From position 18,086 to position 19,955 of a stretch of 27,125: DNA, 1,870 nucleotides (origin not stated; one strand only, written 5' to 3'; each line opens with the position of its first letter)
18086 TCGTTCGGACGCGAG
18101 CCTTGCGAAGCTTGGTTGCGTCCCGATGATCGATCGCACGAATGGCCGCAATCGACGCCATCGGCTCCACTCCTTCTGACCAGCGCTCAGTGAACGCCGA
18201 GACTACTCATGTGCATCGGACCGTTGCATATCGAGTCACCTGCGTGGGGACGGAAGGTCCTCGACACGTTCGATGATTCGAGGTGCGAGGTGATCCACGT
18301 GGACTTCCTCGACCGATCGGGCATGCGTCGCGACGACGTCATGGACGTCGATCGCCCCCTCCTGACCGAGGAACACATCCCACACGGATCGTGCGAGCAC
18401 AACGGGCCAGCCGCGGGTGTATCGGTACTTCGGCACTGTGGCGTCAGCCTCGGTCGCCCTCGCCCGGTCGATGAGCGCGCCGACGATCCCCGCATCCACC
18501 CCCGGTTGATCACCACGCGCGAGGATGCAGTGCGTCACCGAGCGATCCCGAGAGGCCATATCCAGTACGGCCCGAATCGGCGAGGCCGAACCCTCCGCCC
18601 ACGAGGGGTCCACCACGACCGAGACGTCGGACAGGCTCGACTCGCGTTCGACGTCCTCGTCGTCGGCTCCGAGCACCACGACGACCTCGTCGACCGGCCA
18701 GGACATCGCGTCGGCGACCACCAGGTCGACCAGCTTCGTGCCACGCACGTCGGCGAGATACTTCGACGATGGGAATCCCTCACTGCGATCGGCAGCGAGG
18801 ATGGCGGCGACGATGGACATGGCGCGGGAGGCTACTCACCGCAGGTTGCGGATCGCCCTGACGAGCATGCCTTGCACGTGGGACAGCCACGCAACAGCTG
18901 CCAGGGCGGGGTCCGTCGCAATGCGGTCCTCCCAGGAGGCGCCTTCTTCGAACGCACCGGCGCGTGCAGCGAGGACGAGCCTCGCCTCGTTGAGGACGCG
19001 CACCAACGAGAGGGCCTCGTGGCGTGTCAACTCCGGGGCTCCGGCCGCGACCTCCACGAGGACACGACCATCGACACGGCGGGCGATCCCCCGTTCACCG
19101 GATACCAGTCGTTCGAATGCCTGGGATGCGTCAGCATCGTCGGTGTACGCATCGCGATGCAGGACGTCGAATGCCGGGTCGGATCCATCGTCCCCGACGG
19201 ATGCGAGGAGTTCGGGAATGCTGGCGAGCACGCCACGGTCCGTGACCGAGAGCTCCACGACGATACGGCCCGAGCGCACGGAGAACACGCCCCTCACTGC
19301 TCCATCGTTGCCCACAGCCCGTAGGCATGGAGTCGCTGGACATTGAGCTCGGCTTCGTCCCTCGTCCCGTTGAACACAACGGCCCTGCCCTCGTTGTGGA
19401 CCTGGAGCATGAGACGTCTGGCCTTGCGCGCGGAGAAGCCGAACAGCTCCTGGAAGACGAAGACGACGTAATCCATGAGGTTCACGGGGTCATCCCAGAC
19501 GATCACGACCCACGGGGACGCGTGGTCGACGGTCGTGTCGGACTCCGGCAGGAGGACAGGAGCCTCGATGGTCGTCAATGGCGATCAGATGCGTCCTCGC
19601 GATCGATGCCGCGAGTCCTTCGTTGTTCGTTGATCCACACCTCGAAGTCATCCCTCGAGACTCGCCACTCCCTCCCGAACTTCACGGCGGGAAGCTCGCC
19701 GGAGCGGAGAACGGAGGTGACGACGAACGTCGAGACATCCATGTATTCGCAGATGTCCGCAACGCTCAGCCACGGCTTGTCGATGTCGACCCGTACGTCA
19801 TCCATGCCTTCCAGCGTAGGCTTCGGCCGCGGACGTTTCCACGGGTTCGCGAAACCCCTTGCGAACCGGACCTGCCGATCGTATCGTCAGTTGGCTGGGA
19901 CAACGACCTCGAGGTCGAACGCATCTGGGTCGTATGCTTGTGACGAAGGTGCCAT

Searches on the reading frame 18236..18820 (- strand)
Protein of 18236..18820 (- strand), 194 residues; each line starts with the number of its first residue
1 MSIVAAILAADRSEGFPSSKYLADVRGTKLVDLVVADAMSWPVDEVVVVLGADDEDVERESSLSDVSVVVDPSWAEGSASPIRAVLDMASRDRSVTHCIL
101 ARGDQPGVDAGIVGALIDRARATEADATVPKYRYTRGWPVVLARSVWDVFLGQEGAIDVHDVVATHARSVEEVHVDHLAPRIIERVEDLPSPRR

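Call 3: search_protein_families(library=pfam, proteins=[window:18236-18820:-], max_evalue=0.01)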
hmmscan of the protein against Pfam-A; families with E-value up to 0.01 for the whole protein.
window:18236-18820:- (194 aa): 1 family
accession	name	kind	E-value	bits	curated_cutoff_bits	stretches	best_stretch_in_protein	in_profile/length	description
PF12804.13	NTP_transf_3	-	7e-23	82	27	1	5-165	1-156/160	MobA-like NTP transferase domain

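Call 5: search_protein_families(library=ncbifam, proteins=[window:18236-18820:-], max_evalue=0.01)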
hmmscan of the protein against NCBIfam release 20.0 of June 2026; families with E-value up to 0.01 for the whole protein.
window:18236-18820:- (194 aa): 17 families
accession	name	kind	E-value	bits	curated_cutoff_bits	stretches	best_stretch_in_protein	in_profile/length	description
TIGR03310.1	matur_MocA_YgfJ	equivalog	1.7e-20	73.8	186.45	1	6-176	3-171/188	molybdenum cofactor cytidylyltransferase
NF045782.1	NicBOxredNboR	equivalog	9.3e-16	58.1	260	1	19-142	26-153/206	nicotine blue oxidoreductase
NF045665.1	NTPtran_DVU1551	equivalog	3e-14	52.8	315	1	4-175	2-171/359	DVU_1551 family NTP transferase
NF010934.1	PRK14354.1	equivalog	2.5e-05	23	450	1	5-129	2-124/447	bifunctional UDP-N-acetylglucosamine diphosphorylase/glucosamine-1-phosphate N-acetyltransferase GlmU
NF003952.0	PRK05450.1-5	subfamily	3.2e-05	23.2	193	1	3-125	3-121/250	3-deoxy-manno-octulosonate cytidylyltransferase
NF053639.1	Mfer334_fam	equivalog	5.2e-05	23.2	260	1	19-124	26-130/209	pseudomurein biosynthesis protein PmurB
TIGR03202.1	pucB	equivalog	9e-05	22.3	235.05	1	3-156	1-158/192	xanthine dehydrogenase accessory protein PucB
TIGR00466.1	kdsB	equivalog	9.4e-05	21.9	155.2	1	1-120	1-116/241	3-deoxy-manno-octulosonate cytidylyltransferase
NF010932.0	PRK14352.1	equivalog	9.5e-05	21.2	611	1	7-129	11-135/488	bifunctional UDP-N-acetylglucosamine diphosphorylase/glucosamine-1-phosphate N-acetyltransferase GlmU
NF001457.0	PRK00317.1-3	equivalog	0.00013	21.6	164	1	5-131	4-124/200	molybdenum cofactor guanylyltransferase MobA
NF010933.0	PRK14353.1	equivalog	0.00031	19.5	505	1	3-122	6-126/453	bifunctional UDP-N-acetylglucosamine diphosphorylase/glucosamine-1-phosphate N-acetyltransferase GlmU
NF003950.0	PRK05450.1-3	subfamily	0.00034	20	234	1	4-130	4-128/248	3-deoxy-manno-octulosonate cytidylyltransferase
NF010936.0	PRK14356.1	equivalog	0.0008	18.4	666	1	5-126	8-127/456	bifunctional UDP-N-acetylglucosamine diphosphorylase/glucosamine-1-phosphate N-acetyltransferase GlmU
NF010940.0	PRK14360.1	equivalog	0.00089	17.9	602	1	4-129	3-128/452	bifunctional UDP-N-acetylglucosamine diphosphorylase/glucosamine-1-phosphate N-acetyltransferase GlmU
TIGR01173.1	glmU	equivalog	0.00096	18.1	366.85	1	6-124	4-121/452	bifunctional UDP-N-acetylglucosamine diphosphorylase/glucosamine-1-phosphate N-acetyltransferase GlmU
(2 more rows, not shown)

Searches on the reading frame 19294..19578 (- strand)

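Call 5: search_protein_families(library=ncbifam, proteins=[window:19294-19578:-], max_evalue=0.01)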
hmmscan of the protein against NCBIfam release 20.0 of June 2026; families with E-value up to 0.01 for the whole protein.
window:19294-19578:- (94 aa): 10 families
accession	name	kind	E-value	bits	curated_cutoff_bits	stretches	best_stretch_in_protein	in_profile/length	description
NF000668.1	PRK00033.1-1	equivalog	1.2e-38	131.1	86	1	21-94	3-76/77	ATP-dependent Clp protease adapter ClpS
NF009563.0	PRK13019.1-3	equivalog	1.3e-11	44.2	117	1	12-88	15-93/101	ATP-dependent Clp protease adapter ClpS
NF000672.0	PRK00033.1-5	equivalog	1.5e-11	44.2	112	1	8-86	11-89/104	ATP-dependent Clp protease adapter ClpS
NF000671.1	PRK00033.1-4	equivalog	3.3e-10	39.9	107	1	17-94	10-89/91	ATP-dependent Clp protease adapter ClpS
NF000669.1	PRK00033.1-2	equivalog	7.4e-10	38.7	149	1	15-86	8-79/94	ATP-dependent Clp protease adapter ClpS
NF000670.0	PRK00033.1-3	equivalog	6e-09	36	143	1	15-86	20-91/106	ATP-dependent Clp protease adapter ClpS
NF009565.0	PRK13019.1-5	equivalog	1.5e-07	31.3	158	1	15-89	16-91/98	ATP-dependent Clp protease adapter ClpS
NF009562.0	PRK13019.1-2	equivalog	5.7e-07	29.5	160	1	24-88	22-87/95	ATP-dependent Clp protease adapter ClpS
NF009564.0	PRK13019.1-4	equivalog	8.8e-06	25.9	143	1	15-82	14-81/101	ATP-dependent Clp protease adapter ClpS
NF009561.0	PRK13019.1-1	equivalog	1.4e-05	24.9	159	1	22-80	23-81/103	ATP-dependent Clp protease adapter ClpS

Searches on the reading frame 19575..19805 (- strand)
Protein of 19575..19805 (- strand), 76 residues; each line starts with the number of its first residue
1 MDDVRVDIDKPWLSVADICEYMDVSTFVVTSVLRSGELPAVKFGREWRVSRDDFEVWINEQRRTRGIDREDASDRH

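Call 5: search_protein_families(library=ncbifam, proteins=[window:19575-19805:-], max_evalue=0.01)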
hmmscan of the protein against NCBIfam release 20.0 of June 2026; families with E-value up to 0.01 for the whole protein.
window:19575-19805:- (76 aa): 2 families
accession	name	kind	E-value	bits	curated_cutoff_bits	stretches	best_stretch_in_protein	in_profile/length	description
TIGR01764.1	excise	domain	9e-11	42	28.8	1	12-58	1-47/49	excisionase family DNA-binding protein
NF047737.1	antiphage_MADS1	equivalog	2.9e-10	40.2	80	1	12-58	3-49/49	methylation-associated defense system helix-turn-helix domain-containing protein MAD1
